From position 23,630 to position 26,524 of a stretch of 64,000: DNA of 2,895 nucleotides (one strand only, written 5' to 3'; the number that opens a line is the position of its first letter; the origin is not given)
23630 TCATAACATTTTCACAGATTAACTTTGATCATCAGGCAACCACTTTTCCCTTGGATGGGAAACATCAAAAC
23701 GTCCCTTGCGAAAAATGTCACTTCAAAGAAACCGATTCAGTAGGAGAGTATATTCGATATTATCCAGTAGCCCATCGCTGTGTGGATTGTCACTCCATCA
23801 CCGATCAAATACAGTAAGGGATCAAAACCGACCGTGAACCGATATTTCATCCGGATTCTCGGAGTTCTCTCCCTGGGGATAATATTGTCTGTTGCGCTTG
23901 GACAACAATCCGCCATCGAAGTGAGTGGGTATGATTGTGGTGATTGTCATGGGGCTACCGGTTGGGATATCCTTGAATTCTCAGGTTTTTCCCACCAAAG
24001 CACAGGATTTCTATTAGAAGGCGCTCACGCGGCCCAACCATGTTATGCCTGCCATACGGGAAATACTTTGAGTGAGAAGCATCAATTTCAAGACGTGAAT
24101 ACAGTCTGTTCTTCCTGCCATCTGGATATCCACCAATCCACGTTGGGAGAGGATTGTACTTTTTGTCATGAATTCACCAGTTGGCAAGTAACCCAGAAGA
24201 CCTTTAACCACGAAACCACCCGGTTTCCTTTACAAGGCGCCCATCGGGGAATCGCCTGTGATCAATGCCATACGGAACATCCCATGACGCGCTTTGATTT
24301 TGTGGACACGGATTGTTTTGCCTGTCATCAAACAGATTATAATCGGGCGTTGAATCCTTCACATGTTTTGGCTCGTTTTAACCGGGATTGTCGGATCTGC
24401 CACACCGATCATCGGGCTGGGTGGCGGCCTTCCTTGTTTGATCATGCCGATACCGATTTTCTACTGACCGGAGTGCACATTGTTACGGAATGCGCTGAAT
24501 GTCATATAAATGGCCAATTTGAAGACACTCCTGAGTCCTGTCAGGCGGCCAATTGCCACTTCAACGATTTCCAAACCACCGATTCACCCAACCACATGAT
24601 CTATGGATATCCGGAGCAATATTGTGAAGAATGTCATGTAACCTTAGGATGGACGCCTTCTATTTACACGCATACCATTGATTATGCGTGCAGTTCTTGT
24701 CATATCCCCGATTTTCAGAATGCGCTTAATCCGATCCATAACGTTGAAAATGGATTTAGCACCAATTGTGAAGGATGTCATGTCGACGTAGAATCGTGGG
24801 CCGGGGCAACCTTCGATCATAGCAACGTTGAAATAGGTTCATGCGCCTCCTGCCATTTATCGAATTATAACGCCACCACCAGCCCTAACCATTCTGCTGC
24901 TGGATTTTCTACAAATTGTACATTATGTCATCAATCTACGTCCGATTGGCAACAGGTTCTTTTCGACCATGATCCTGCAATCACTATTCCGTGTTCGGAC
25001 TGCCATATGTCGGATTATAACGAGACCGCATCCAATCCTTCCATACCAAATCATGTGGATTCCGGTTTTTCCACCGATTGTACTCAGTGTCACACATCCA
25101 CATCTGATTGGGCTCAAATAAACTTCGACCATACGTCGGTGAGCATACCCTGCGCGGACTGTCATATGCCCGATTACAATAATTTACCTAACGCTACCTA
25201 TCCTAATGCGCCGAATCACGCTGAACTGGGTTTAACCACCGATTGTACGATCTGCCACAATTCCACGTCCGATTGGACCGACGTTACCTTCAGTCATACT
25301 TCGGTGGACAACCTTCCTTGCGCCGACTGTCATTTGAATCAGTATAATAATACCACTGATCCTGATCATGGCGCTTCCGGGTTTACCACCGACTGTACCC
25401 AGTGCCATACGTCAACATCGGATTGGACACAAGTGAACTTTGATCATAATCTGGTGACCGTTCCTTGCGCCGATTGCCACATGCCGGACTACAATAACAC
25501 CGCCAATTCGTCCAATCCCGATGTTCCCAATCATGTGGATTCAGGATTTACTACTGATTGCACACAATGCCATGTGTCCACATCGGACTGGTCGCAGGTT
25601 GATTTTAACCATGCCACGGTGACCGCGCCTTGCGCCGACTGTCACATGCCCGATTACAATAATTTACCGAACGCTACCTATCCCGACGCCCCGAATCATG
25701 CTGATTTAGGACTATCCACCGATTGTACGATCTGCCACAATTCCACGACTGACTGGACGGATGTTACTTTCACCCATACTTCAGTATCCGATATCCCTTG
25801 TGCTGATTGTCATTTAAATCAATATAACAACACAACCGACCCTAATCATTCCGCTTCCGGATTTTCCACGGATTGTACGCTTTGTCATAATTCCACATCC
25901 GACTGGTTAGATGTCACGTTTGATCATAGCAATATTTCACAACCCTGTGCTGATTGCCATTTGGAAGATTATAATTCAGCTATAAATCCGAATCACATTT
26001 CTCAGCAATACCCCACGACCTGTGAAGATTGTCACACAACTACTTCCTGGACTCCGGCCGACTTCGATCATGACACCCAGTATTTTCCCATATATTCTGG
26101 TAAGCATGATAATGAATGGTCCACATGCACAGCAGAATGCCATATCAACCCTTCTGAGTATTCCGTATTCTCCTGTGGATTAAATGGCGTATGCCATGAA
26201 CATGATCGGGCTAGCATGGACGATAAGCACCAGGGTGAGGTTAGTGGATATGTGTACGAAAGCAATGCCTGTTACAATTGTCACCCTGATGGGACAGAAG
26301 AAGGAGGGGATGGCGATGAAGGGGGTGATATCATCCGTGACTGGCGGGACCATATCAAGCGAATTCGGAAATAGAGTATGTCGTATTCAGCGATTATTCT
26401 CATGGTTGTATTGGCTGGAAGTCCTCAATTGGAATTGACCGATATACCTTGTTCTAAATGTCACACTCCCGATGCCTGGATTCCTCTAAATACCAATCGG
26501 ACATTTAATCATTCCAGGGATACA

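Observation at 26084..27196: Conserved ~75-aa C-terminal module shared by the 28-haem and 8-haem proteins, with CX3CH, a C-x5-CHEH element and a terminal CYxCH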

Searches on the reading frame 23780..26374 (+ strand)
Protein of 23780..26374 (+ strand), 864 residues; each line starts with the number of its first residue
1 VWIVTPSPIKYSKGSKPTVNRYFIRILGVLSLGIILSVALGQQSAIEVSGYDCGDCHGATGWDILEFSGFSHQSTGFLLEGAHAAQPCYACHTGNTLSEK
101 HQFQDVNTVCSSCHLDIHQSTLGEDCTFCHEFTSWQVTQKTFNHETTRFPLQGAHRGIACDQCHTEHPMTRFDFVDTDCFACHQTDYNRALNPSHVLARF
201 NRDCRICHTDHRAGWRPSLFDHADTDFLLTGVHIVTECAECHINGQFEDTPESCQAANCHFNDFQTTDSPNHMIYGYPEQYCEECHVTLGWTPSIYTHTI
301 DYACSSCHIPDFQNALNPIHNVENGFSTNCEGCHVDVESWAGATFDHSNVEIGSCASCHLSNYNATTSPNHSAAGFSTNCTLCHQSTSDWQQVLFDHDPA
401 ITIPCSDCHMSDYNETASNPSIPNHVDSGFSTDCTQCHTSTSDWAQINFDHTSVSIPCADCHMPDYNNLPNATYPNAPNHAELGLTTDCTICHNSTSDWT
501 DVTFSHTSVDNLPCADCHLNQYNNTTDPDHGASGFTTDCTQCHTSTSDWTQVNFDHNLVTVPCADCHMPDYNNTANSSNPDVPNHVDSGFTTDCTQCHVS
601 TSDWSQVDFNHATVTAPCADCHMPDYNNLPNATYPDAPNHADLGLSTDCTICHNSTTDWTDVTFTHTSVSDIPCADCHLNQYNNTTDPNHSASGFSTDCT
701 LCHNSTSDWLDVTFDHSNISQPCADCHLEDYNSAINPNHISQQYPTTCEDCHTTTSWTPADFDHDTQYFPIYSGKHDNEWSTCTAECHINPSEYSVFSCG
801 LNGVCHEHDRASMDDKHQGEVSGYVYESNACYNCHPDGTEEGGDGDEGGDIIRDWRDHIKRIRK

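Call 4: search_protein_families(library=pfam, proteins=[window:23780-26374:+], max_evalue=0.01)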
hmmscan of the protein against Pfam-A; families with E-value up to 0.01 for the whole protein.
window:23780-26374:+ (864 aa): 5 families
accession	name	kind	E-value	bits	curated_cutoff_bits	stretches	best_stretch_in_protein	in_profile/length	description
PF14522.11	Cytochrome_C7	-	4.6e-28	97.3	24.8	5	44-114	7-66/67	Cytochrome c7 and related cytochrome c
PF14537.11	Cytochrom_c3_2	-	3.8e-14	53.3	25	1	431-495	6-66/79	Cytochrome c3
PF02085.21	Cytochrom_CIII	-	4e-13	50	22.9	1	660-752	19-101/101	Class III cytochrome C family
PF22113.1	Mtrc-MtrF_II-IV_dom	-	1.4e-11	44.7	30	0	47-134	78-167/176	Outer membrane cytochrome MtrC/MtrF-like, domains II/IV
PF02335.20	Cytochrom_C552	-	0.0067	15.9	24.1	1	556-604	240-288/438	Cytochrome c552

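Call 5: search_protein_families(library=ncbifam, proteins=[window:23780-26374:+], max_evalue=0.01)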
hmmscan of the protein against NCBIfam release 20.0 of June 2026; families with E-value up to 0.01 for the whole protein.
window:23780-26374:+ (864 aa): 6 families
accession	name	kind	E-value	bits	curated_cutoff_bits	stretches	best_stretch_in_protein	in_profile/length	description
TIGR03508.1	decahem_SO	subfamily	4.8e-21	75.4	192.2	3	487-624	71-198/258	DmsE family decaheme c-type cytochrome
NF045713.1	CxxCH_16_HmcA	equivalog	1e-07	30.9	400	1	324-416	171-259/541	sulfate respiration complex hexadecaheme cytochrome HmcA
NF041028.1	decahem_GSU2203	exception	9.3e-07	28.3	325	3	325-465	99-232/317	GSU2203 family decaheme c-type cytochrome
NF040967.1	cytc_ExtN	equivalog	0.0035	16.2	200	1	646-756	21-122/415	selenite/tellurite reduction operon c-type cytochrome ExtN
NF040968.1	FeS_ExtO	equivalog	0.0044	15.9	200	1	647-755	22-121/416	selenite/tellurite reduction operon b-type cytochrome iron-sulfur cluster-binding subunit ExtO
TIGR03153.1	cytochr_NrfH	equivalog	0.0072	16.4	134.2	1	647-755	29-136/138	cytochrome c nitrite reductase small subunit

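Call 59: list_cluster_members(proteins=[window:23870-26371:+, window:26378-27193:+, window:27197-28735:+, window:20171-21085:+, window:21066-22400:+])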
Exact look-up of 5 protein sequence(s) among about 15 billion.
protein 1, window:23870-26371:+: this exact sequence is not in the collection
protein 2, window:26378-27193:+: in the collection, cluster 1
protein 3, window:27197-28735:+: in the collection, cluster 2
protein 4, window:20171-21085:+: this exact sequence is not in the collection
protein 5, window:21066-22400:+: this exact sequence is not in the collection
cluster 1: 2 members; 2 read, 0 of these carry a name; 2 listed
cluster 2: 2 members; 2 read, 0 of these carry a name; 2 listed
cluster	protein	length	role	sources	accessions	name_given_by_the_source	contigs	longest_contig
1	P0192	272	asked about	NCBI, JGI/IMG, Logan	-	-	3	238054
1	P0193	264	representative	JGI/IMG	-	-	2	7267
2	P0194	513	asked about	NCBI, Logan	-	-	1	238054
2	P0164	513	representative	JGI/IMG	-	-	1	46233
